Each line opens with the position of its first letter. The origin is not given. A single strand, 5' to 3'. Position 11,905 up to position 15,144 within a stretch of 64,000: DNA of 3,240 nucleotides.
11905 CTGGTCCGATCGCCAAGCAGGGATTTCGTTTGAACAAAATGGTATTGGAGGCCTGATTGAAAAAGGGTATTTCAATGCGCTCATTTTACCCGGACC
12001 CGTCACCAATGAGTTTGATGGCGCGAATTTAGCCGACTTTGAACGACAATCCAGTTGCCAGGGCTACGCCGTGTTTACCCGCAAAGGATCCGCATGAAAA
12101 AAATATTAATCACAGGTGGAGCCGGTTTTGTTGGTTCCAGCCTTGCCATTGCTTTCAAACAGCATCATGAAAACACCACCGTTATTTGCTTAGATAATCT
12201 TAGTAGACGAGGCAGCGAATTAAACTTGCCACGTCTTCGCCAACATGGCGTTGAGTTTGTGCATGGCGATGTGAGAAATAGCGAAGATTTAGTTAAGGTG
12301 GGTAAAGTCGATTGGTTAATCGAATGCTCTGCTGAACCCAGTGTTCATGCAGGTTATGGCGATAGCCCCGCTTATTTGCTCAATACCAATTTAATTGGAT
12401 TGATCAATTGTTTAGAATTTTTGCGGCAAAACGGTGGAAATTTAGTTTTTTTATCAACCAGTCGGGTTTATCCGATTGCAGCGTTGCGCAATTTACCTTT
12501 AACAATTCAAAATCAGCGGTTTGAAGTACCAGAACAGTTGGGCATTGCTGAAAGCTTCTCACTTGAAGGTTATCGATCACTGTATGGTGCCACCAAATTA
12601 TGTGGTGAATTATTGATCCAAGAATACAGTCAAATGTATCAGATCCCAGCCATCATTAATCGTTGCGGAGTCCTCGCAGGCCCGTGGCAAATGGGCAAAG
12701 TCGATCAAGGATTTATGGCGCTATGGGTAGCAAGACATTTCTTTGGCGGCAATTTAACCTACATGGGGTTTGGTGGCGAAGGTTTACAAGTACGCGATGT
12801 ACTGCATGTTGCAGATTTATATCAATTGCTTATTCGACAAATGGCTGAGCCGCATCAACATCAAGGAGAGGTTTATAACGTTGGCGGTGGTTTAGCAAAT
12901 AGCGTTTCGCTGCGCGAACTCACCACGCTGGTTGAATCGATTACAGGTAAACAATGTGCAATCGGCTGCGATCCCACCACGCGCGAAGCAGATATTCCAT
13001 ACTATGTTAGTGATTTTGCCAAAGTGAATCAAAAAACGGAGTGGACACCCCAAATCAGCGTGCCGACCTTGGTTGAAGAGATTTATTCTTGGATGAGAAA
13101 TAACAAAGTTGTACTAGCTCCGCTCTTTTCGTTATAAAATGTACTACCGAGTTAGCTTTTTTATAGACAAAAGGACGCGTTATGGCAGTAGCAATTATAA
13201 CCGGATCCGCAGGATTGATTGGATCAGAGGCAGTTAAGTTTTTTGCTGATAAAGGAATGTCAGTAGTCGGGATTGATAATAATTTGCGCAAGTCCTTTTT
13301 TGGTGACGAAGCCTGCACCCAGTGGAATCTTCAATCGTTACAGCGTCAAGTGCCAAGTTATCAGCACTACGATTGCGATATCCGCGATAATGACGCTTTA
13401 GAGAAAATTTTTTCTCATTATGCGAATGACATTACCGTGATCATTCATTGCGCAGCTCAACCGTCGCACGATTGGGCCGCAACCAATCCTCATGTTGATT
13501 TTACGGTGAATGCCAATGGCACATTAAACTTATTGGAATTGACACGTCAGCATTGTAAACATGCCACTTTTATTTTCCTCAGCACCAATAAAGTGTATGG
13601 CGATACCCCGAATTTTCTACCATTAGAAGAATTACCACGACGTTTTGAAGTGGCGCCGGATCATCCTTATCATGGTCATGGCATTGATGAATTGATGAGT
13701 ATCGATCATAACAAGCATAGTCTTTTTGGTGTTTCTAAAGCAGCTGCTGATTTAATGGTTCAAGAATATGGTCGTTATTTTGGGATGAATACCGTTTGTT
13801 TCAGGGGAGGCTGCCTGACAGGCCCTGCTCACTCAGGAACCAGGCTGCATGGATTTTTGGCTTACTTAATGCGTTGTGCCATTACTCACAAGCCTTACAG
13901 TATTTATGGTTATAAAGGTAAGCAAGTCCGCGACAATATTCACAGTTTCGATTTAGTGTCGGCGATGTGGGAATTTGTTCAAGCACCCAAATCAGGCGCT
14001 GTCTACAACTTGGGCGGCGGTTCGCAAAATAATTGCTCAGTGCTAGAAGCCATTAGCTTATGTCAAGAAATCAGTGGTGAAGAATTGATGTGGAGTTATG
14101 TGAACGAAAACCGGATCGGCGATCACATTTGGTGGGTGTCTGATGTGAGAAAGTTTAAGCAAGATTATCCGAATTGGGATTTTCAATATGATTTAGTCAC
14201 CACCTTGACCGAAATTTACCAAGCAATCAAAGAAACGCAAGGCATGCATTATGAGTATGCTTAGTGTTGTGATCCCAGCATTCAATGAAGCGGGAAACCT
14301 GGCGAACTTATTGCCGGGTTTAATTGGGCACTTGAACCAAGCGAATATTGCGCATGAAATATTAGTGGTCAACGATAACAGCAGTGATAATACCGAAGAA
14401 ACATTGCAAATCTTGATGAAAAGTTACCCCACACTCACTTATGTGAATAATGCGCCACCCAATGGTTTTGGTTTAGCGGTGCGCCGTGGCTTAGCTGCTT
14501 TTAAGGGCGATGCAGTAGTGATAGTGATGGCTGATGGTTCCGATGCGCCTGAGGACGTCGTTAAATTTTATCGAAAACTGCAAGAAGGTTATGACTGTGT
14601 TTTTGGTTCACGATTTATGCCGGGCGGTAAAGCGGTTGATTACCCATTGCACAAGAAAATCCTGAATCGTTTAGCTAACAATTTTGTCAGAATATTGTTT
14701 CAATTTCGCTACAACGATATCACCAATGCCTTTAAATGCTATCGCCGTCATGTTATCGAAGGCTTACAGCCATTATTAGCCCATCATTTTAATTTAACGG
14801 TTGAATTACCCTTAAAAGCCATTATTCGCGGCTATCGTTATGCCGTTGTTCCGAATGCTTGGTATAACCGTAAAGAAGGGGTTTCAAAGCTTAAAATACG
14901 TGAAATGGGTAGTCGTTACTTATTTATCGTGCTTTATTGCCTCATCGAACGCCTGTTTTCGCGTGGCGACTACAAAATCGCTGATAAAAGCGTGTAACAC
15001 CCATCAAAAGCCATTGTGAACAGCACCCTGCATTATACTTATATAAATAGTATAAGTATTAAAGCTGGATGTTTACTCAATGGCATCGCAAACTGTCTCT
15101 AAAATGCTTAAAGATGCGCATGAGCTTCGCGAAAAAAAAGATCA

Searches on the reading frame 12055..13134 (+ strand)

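Call 45: search_protein_families(library=pfam, proteins=[window:12055-13134:+], max_evalue=0.00001)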
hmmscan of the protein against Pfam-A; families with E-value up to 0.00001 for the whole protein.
window:12055-13134:+ (360 aa): 3 families
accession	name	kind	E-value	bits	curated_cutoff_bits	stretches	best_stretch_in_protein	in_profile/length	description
PF01370.27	Epimerase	-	3e-36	125.5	20.9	1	17-277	1-240/240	NAD dependent epimerase/dehydratase family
PF16363.11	GDP_Man_Dehyd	-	5.5e-26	92.2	27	1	18-342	1-331/332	GDP-mannose 4,6 dehydratase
PF07993.18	NAD_binding_4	-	9.4e-10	38.5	20.1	1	78-220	81-220/258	Male sterility protein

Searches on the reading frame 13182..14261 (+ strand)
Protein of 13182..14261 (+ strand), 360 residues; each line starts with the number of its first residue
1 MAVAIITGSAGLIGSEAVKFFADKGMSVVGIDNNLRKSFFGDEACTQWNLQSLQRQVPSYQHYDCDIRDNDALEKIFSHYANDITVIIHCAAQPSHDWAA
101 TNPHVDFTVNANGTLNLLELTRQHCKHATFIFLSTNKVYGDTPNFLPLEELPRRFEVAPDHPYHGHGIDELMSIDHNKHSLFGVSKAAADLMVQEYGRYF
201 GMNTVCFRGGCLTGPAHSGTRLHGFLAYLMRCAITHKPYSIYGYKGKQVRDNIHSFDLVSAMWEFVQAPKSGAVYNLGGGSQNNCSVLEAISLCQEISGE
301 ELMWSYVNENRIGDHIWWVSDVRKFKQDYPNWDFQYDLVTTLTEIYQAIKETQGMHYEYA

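Call 45: search_protein_families(library=pfam, proteins=[window:13182-14261:+], max_evalue=0.00001)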
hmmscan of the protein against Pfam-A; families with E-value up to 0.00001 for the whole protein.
window:13182-14261:+ (360 aa): 6 families
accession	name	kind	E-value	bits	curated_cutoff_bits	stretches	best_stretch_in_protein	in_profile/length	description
PF01370.27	Epimerase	-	9.1e-41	140.3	20.9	1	5-278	2-240/240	NAD dependent epimerase/dehydratase family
PF16363.11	GDP_Man_Dehyd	-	9.1e-31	108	27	1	5-286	1-256/332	GDP-mannose 4,6 dehydratase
PF04321.23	RmlD_sub_bind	-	9.4e-12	45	27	1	5-140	4-106/287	RmlD substrate binding domain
PF07993.18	NAD_binding_4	-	9.8e-11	41.7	20.1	1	75-222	80-217/258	Male sterility protein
PF02719.21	Polysacc_synt_2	-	2e-09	37.5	20.2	1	5-138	2-131/293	Polysaccharide biosynthesis protein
PF01073.25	3Beta_HSD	-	3.1e-07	30.2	22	1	5-141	1-122/280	3-beta hydroxysteroid dehydrogenase/isomerase family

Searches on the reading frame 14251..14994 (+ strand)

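Call 45: search_protein_families(library=pfam, proteins=[window:14251-14994:+], max_evalue=0.00001)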
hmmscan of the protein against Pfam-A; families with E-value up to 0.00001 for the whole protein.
window:14251-14994:+ (248 aa): 2 families
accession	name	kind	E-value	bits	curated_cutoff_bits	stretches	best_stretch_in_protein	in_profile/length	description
PF00535.33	Glycos_transf_2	-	1.7e-22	80.6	23.3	1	5-164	1-159/168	Glycosyl transferase family 2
PF13641.12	Glyco_tranf_2_3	-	9.9e-09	36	27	1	4-134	3-136/230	Glycosyltransferase like family 2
